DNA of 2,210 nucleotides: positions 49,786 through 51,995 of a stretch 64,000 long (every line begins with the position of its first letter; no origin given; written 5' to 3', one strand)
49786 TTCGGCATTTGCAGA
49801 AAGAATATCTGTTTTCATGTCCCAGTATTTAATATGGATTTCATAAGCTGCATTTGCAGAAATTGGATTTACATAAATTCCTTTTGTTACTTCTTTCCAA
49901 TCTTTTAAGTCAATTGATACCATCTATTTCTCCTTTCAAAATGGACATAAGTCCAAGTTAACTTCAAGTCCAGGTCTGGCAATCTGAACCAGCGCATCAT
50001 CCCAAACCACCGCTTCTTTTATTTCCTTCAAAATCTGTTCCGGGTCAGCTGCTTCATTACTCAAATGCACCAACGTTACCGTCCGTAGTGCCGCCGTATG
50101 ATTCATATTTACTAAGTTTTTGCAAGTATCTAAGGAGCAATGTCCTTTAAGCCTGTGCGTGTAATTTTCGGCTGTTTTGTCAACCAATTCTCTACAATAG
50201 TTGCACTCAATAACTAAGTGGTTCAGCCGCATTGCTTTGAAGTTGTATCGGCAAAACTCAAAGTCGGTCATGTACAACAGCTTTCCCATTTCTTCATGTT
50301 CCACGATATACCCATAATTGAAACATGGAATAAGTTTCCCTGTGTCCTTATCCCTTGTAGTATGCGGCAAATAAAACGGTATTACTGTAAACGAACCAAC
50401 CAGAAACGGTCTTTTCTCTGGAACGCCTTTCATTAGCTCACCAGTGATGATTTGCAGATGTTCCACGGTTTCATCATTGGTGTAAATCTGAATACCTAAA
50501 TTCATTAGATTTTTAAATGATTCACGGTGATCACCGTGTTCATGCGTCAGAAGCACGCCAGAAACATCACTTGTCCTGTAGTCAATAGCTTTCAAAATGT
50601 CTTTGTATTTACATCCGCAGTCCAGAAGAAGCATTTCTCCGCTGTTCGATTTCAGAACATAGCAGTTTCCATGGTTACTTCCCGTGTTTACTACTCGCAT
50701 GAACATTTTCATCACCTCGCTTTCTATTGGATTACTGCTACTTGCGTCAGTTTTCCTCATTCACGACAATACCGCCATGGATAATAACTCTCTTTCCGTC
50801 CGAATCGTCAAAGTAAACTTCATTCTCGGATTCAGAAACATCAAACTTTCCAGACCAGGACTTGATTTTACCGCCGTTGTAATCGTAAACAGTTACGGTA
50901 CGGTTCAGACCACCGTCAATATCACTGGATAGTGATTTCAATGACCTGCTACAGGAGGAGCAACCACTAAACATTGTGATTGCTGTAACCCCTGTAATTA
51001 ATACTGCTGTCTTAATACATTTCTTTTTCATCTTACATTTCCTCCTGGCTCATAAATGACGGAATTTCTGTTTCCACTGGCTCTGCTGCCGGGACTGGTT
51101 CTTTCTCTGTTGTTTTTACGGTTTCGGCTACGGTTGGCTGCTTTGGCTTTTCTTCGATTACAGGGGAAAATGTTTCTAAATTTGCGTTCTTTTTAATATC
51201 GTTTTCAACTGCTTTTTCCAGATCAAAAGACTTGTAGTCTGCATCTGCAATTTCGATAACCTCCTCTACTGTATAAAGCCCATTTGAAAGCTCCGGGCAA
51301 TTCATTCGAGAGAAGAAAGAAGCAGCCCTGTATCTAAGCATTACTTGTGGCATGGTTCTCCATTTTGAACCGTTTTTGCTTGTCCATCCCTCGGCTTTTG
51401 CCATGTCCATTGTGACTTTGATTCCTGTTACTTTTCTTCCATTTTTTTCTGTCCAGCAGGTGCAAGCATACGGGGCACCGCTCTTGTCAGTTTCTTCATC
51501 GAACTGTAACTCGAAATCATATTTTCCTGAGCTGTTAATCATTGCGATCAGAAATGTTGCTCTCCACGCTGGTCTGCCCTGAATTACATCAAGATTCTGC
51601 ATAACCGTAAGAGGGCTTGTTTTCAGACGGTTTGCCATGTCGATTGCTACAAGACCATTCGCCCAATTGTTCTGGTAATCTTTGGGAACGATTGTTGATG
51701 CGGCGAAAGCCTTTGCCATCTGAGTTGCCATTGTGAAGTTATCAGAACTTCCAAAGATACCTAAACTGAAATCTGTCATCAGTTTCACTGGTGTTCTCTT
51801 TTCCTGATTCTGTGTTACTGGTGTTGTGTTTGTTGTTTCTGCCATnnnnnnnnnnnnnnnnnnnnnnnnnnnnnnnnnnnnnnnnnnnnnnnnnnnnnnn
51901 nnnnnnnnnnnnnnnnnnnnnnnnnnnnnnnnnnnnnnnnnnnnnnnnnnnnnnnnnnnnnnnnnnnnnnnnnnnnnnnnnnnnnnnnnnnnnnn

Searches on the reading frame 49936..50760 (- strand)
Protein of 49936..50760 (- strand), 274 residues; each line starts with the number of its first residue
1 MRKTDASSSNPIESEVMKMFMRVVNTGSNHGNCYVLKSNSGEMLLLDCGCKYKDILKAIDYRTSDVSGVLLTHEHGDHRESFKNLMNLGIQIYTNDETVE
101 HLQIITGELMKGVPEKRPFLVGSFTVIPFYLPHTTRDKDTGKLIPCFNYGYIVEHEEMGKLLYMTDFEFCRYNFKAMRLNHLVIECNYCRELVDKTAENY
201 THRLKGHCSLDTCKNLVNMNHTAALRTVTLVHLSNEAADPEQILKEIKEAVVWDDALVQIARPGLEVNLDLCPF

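Call 31: search_protein_families(library=pfam, proteins=[window:49936-50760:-], max_evalue=0.001)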
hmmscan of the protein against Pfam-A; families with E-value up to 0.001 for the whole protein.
window:49936-50760:- (274 aa): 3 families
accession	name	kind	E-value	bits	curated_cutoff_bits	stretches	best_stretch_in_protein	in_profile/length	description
PF00753.33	Lactamase_B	-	9.4e-08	32.7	22.7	1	30-78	5-56/196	Metallo-beta-lactamase superfamily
PF12706.13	Lactamase_B_2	-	2.6e-07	30.9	27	1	45-172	4-148/200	Beta-lactamase superfamily domain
PF23023.1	Anti-Pycsar_Apyc1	-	0.00049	20.1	50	0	32-82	21-70/250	Anti-Pycsar protein Apyc1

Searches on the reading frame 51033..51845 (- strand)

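Call 31: search_protein_families(library=pfam, proteins=[window:51033-51845:-], max_evalue=0.001)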
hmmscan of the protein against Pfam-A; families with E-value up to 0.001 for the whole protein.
window:51033-51845:- (270 aa): 1 family
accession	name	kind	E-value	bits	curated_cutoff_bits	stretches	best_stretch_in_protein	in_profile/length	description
PF03837.19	RecT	-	6.8e-05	22.9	24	1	114-200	103-191/198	RecT family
